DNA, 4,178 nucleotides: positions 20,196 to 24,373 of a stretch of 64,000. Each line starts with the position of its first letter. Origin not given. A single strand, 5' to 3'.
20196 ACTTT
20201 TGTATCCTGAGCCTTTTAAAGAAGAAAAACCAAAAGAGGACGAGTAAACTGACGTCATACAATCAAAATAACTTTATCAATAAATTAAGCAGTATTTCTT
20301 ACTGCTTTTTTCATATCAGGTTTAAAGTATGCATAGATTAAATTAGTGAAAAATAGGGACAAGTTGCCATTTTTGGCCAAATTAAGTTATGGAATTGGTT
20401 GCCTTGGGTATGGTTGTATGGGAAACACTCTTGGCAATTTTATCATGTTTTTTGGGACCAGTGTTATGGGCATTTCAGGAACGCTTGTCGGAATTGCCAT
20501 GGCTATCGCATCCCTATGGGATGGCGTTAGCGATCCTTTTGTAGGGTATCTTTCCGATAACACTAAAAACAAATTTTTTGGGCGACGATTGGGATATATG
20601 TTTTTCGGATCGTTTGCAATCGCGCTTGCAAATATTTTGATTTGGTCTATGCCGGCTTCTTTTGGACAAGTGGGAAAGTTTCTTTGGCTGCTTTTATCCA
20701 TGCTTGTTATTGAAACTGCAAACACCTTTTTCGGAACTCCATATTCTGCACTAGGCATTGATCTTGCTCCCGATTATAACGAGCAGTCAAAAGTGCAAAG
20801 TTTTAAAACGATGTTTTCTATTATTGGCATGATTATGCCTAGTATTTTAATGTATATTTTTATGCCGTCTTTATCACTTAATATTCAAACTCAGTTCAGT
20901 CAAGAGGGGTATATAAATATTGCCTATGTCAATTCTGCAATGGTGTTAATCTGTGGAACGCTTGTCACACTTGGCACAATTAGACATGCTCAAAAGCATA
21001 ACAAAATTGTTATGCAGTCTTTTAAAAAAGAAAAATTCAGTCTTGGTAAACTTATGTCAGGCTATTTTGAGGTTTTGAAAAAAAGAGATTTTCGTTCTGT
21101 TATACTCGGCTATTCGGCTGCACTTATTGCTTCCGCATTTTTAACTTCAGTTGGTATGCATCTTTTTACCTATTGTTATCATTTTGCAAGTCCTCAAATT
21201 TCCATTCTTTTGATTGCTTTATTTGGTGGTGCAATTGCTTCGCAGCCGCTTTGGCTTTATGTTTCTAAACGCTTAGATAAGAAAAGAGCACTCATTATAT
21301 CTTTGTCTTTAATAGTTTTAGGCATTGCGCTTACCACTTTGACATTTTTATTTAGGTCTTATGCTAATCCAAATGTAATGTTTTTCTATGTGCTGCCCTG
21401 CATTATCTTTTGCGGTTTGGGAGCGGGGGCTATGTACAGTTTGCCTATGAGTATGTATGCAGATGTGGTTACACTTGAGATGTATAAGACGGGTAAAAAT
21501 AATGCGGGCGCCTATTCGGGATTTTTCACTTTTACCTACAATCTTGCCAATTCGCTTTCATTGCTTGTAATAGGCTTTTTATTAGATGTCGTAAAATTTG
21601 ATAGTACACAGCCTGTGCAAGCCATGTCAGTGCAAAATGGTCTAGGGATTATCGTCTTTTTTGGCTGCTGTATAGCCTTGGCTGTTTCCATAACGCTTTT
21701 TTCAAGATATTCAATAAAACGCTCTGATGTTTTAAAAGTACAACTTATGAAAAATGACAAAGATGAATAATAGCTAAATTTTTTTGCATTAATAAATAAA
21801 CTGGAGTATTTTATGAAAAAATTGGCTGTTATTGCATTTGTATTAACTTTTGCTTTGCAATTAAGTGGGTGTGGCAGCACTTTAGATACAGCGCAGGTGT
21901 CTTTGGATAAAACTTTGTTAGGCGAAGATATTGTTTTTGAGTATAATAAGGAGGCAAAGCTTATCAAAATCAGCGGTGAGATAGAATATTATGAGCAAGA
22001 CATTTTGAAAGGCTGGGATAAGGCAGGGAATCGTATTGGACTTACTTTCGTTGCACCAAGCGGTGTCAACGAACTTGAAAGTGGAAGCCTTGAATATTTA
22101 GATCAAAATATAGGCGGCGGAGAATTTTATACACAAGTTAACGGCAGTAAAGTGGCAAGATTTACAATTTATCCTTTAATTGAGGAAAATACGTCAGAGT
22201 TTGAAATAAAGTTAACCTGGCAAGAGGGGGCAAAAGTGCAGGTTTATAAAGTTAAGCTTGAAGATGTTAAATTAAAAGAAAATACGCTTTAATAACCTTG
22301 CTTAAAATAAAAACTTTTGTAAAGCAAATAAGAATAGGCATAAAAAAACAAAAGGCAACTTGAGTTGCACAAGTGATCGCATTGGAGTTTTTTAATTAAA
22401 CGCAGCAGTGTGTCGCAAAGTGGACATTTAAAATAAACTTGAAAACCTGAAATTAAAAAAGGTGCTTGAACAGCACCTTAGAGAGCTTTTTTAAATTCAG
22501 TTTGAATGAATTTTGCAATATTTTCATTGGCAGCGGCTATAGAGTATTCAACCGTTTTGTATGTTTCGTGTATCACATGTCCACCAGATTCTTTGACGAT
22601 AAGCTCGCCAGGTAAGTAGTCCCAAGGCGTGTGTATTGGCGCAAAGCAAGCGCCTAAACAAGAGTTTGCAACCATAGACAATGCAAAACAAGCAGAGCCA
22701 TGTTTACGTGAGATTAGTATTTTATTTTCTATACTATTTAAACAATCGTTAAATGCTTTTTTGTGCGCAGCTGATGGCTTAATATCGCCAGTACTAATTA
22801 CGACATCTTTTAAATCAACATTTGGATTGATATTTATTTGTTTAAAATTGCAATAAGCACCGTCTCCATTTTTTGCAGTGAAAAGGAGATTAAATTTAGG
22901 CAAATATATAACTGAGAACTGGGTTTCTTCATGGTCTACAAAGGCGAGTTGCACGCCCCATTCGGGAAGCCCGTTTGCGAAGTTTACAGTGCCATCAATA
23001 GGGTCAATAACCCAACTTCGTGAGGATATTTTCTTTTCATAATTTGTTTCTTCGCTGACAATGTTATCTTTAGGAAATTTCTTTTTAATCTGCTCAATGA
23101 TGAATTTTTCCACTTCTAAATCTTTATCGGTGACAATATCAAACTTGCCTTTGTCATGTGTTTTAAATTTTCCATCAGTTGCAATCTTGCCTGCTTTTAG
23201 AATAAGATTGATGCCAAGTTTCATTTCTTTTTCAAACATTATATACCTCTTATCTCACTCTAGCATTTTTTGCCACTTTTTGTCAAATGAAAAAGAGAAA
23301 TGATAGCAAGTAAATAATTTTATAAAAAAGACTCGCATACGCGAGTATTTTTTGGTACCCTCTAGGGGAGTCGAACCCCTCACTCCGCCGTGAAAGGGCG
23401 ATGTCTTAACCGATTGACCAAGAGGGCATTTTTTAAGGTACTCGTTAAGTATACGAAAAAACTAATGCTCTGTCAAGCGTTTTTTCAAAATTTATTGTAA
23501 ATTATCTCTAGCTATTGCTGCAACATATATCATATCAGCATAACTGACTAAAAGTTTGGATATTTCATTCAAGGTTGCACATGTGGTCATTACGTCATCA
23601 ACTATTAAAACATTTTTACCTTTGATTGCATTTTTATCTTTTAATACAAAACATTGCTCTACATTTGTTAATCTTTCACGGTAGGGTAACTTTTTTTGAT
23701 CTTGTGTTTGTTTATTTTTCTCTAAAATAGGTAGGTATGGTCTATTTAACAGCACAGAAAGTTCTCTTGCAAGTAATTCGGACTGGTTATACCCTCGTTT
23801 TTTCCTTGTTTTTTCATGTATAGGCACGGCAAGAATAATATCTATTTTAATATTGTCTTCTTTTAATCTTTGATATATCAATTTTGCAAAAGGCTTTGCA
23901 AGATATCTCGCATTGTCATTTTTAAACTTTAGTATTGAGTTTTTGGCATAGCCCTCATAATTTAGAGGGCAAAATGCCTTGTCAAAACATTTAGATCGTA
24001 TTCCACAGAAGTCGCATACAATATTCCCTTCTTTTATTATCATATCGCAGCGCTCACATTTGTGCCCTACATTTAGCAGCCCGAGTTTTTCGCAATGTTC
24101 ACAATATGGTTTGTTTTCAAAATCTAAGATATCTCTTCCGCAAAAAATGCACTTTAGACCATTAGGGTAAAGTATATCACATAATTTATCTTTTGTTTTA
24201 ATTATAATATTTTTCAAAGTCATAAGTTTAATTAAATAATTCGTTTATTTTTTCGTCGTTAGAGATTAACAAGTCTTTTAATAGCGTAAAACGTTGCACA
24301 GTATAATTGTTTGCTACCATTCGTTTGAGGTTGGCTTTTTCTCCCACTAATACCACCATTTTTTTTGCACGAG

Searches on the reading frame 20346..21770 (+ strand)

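Call 25: search_protein_families(library=pfam, proteins=[window:20346-21770:+], max_evalue=0.0001)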
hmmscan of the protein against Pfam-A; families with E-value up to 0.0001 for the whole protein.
window:20346-21770:+ (474 aa): 2 families
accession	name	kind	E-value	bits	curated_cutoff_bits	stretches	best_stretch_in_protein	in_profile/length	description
PF13347.12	MFS_2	-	7.1e-64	216.3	27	1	14-459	1-427/427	MFS/sugar transport protein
PF07690.21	MFS_1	-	3.2e-20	72.8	33.4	1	19-404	2-345/347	Major Facilitator Superfamily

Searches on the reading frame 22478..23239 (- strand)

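Call 25: search_protein_families(library=pfam, proteins=[window:22478-23239:-], max_evalue=0.0001)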
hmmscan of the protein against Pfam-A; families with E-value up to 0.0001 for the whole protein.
window:22478-23239:- (253 aa): 1 family
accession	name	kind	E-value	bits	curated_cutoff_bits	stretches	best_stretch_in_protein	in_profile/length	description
PF00459.30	Inositol_P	-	1.7e-41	143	27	1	24-238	24-254/271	Inositol monophosphatase family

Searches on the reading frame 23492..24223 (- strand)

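Call 25: search_protein_families(library=pfam, proteins=[window:23492-24223:-], max_evalue=0.0001)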
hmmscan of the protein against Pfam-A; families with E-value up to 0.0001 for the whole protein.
window:23492-24223:- (243 aa): 1 family
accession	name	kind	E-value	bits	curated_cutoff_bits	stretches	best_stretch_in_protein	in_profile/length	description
PF00156.33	Pribosyltran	-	6.8e-08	32.4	26.3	1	112-225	15-110/158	Phosphoribosyl transferase domain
